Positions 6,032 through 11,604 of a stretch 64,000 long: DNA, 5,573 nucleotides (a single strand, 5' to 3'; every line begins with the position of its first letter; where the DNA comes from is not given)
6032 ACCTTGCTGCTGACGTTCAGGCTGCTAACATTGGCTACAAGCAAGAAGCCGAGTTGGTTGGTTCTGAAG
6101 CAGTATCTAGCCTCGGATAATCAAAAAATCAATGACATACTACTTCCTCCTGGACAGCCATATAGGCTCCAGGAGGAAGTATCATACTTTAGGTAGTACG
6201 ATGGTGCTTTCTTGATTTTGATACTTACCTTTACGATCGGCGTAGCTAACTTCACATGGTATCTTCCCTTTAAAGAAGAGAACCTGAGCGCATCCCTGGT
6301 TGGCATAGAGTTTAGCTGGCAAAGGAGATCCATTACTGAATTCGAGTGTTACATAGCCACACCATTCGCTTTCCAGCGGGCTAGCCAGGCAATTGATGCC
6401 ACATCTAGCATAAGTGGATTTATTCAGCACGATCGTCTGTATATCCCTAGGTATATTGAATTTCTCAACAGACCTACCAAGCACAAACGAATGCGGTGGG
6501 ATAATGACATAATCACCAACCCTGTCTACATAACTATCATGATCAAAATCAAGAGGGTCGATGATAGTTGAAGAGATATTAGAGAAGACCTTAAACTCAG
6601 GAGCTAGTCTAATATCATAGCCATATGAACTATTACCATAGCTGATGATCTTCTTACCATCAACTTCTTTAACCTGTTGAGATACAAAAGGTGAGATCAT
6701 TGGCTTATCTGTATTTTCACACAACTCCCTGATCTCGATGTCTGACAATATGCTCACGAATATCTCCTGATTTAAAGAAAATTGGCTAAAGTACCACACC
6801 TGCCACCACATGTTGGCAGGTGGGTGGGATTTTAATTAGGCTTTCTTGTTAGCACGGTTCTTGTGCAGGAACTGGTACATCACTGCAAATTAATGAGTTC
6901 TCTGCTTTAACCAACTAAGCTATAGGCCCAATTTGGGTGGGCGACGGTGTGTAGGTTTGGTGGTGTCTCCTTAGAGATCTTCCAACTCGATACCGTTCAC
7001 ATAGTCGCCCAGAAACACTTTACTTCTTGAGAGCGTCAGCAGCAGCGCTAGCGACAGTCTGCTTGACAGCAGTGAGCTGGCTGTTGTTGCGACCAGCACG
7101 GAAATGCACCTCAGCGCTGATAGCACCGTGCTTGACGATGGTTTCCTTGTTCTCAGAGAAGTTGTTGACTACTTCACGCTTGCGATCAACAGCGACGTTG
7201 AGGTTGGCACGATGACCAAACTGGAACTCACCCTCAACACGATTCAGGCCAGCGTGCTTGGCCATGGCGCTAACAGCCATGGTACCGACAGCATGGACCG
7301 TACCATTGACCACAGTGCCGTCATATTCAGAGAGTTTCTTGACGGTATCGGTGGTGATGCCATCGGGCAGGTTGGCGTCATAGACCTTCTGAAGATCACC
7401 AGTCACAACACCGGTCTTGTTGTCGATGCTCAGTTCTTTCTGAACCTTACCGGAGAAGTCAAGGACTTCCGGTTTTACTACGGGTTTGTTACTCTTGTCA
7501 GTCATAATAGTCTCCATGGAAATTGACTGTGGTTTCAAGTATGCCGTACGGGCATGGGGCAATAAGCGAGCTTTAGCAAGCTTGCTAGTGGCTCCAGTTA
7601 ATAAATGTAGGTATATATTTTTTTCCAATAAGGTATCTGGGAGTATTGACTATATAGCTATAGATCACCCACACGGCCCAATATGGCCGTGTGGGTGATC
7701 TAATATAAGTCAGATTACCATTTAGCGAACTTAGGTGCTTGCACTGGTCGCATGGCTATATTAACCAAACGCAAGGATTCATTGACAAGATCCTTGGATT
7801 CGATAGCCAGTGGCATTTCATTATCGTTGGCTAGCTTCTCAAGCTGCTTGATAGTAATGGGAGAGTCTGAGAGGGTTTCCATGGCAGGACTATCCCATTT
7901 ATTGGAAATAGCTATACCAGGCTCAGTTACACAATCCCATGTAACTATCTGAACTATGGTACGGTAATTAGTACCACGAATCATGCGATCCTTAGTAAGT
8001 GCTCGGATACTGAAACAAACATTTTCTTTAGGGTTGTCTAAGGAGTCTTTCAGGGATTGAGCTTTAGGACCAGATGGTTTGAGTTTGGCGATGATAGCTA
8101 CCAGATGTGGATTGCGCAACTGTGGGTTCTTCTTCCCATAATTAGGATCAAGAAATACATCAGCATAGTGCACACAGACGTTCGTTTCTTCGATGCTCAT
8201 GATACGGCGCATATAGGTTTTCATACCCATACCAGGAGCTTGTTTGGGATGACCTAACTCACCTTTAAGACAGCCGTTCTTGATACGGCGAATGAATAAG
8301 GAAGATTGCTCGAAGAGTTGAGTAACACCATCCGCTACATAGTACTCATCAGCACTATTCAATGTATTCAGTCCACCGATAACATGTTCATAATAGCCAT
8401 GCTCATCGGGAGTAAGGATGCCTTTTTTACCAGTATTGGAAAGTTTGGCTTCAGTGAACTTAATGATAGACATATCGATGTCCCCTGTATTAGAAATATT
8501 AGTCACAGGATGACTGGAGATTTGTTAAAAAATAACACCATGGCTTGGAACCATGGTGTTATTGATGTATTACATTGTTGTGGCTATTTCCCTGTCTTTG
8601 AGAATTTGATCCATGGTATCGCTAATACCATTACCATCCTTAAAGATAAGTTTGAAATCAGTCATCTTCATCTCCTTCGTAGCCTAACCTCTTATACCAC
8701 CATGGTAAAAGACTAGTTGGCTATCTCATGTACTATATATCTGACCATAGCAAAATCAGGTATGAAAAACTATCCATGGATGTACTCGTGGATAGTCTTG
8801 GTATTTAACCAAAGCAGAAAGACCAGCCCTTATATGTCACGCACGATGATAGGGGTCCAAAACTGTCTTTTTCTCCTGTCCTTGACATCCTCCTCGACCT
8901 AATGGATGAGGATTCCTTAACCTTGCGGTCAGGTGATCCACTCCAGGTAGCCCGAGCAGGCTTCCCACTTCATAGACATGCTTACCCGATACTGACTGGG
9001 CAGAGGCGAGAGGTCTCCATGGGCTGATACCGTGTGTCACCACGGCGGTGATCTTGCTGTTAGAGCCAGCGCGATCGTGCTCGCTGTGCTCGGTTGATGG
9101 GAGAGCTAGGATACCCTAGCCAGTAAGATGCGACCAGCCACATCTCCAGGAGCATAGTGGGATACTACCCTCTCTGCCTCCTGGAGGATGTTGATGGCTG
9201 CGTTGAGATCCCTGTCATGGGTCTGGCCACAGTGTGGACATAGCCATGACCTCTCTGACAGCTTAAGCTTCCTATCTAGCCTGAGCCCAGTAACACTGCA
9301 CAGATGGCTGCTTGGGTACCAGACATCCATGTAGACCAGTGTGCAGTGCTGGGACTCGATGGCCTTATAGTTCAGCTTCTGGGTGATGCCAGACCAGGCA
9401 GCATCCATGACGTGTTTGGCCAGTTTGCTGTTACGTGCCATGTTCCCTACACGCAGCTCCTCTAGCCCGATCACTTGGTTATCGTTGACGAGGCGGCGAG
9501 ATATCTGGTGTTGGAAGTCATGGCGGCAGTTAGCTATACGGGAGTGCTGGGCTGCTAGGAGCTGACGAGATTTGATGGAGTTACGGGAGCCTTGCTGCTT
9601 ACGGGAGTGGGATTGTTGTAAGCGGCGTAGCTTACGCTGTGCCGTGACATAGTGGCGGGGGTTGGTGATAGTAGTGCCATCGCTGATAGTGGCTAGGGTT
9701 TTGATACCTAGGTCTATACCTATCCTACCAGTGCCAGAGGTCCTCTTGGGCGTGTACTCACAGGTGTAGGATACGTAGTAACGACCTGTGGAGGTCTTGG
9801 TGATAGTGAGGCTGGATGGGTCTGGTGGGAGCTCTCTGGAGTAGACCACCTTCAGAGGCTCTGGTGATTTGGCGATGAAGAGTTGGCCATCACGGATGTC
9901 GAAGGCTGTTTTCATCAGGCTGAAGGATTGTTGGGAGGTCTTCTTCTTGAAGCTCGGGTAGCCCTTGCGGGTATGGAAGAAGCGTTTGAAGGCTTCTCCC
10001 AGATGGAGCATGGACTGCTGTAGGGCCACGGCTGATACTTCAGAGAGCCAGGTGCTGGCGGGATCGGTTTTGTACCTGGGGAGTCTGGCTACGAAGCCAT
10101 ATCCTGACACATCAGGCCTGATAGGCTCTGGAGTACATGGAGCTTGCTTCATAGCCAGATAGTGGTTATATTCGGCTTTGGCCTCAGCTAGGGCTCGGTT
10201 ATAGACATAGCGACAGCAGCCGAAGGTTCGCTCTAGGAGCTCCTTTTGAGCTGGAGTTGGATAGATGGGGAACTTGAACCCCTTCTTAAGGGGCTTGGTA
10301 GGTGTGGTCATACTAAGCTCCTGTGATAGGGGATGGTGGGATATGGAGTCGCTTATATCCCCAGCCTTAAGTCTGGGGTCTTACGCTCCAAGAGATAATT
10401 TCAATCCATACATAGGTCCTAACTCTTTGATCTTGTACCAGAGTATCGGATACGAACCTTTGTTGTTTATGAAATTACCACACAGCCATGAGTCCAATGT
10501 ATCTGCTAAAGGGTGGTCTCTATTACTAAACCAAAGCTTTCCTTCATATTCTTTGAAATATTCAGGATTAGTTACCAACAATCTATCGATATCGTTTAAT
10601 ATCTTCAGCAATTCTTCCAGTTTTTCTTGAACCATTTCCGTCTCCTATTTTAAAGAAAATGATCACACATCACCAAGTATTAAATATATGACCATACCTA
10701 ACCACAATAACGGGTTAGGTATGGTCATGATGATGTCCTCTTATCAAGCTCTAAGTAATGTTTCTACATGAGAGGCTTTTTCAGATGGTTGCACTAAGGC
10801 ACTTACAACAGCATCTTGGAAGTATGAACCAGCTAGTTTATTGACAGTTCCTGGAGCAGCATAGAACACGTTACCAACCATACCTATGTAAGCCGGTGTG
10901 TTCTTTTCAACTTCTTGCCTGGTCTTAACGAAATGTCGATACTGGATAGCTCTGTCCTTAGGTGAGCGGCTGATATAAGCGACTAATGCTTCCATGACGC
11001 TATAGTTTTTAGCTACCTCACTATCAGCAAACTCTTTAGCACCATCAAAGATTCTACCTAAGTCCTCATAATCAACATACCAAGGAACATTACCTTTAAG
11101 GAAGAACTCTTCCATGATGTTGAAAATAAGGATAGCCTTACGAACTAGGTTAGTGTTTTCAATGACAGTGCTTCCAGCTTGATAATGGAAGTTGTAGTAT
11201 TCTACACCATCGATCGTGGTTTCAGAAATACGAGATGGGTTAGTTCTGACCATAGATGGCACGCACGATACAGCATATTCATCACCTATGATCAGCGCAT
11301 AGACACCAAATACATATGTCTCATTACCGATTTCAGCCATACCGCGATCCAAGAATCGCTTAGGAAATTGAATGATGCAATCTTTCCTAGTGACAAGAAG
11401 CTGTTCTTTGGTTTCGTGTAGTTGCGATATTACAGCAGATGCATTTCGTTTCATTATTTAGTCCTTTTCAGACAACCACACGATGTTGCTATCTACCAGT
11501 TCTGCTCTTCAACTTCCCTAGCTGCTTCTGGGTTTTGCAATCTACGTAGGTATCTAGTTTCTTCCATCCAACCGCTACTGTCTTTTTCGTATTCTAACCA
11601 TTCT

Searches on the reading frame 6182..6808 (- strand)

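Call 90: search_protein_families(library=pfam, alignment_id=A5, max_evalue=0.01)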
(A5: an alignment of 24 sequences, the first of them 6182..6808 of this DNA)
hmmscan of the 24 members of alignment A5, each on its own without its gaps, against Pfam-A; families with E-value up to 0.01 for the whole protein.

A. member 1, window:6182-6808:- (208 aa): 1 family
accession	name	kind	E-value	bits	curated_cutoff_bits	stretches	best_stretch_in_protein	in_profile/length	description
PF22769.1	DCD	-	1.7e-27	96.9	27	1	20-180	1-152/153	dCTP deaminase-like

B. families by the number of members that match (of 24 scanned): 8 families
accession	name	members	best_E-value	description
PF13475.11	DUF4116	1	1.5e-32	Domain of unknown function (DUF4116)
PF22769.1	DCD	1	1.7e-27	dCTP deaminase-like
PF02075.23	RuvC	1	3.7e-09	Crossover junction endodeoxyribonuclease RuvC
PF23793.1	LysC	1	6.6e-08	Rz1-like lysis system protein LysC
PF23073.1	DUF7045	1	0.0004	Domain of unknown function (DUF7045)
PF24026.1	DUF7337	1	0.0029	Family of unknown function (DUF7337)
PF05134.19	T2SSL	1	0.0077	Type II secretion system (T2SS), protein L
PF12623.12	Hen1_L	1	0.0099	RNA repair, ligase-Pnkp-associating, region of Hen1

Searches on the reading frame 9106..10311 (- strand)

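Call 13: search_protein_families(library=phrogs, proteins=[window:9106-10311:-], max_evalue=0.001)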
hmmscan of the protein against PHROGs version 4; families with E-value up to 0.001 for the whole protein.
window:9106-10311:- (401 aa): 5 families
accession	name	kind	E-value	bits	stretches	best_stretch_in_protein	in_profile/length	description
phrog_506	-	integration and excision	7.6e-112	375.4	1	9-386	7-371/403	transposase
phrog_12300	-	integration and excision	4.4e-56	191.2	1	168-385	32-247/286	transposase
phrog_13964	-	integration and excision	7.5e-55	187.1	1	9-251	2-232/237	transposase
phrog_17087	-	unknown function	3.4e-29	102.8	1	248-384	3-137/141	-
phrog_25073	-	unknown function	4e-12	47.1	1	10-126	5-108/114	-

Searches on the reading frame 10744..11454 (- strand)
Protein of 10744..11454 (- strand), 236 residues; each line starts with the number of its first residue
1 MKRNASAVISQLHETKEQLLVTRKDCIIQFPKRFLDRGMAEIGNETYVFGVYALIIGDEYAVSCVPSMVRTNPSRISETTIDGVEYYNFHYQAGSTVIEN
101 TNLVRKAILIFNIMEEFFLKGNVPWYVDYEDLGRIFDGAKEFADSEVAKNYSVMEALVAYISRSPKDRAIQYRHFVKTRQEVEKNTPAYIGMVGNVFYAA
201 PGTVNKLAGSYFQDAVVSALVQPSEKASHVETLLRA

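Call 13: search_protein_families(library=phrogs, proteins=[window:10744-11454:-], max_evalue=0.001)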
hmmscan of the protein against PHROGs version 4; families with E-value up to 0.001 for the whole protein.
window:10744-11454:- (236 aa): 1 family
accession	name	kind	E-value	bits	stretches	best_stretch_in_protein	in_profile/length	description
phrog_2926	-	head and packaging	1.3e-69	235.4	1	1-235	6-240/241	virion structural protein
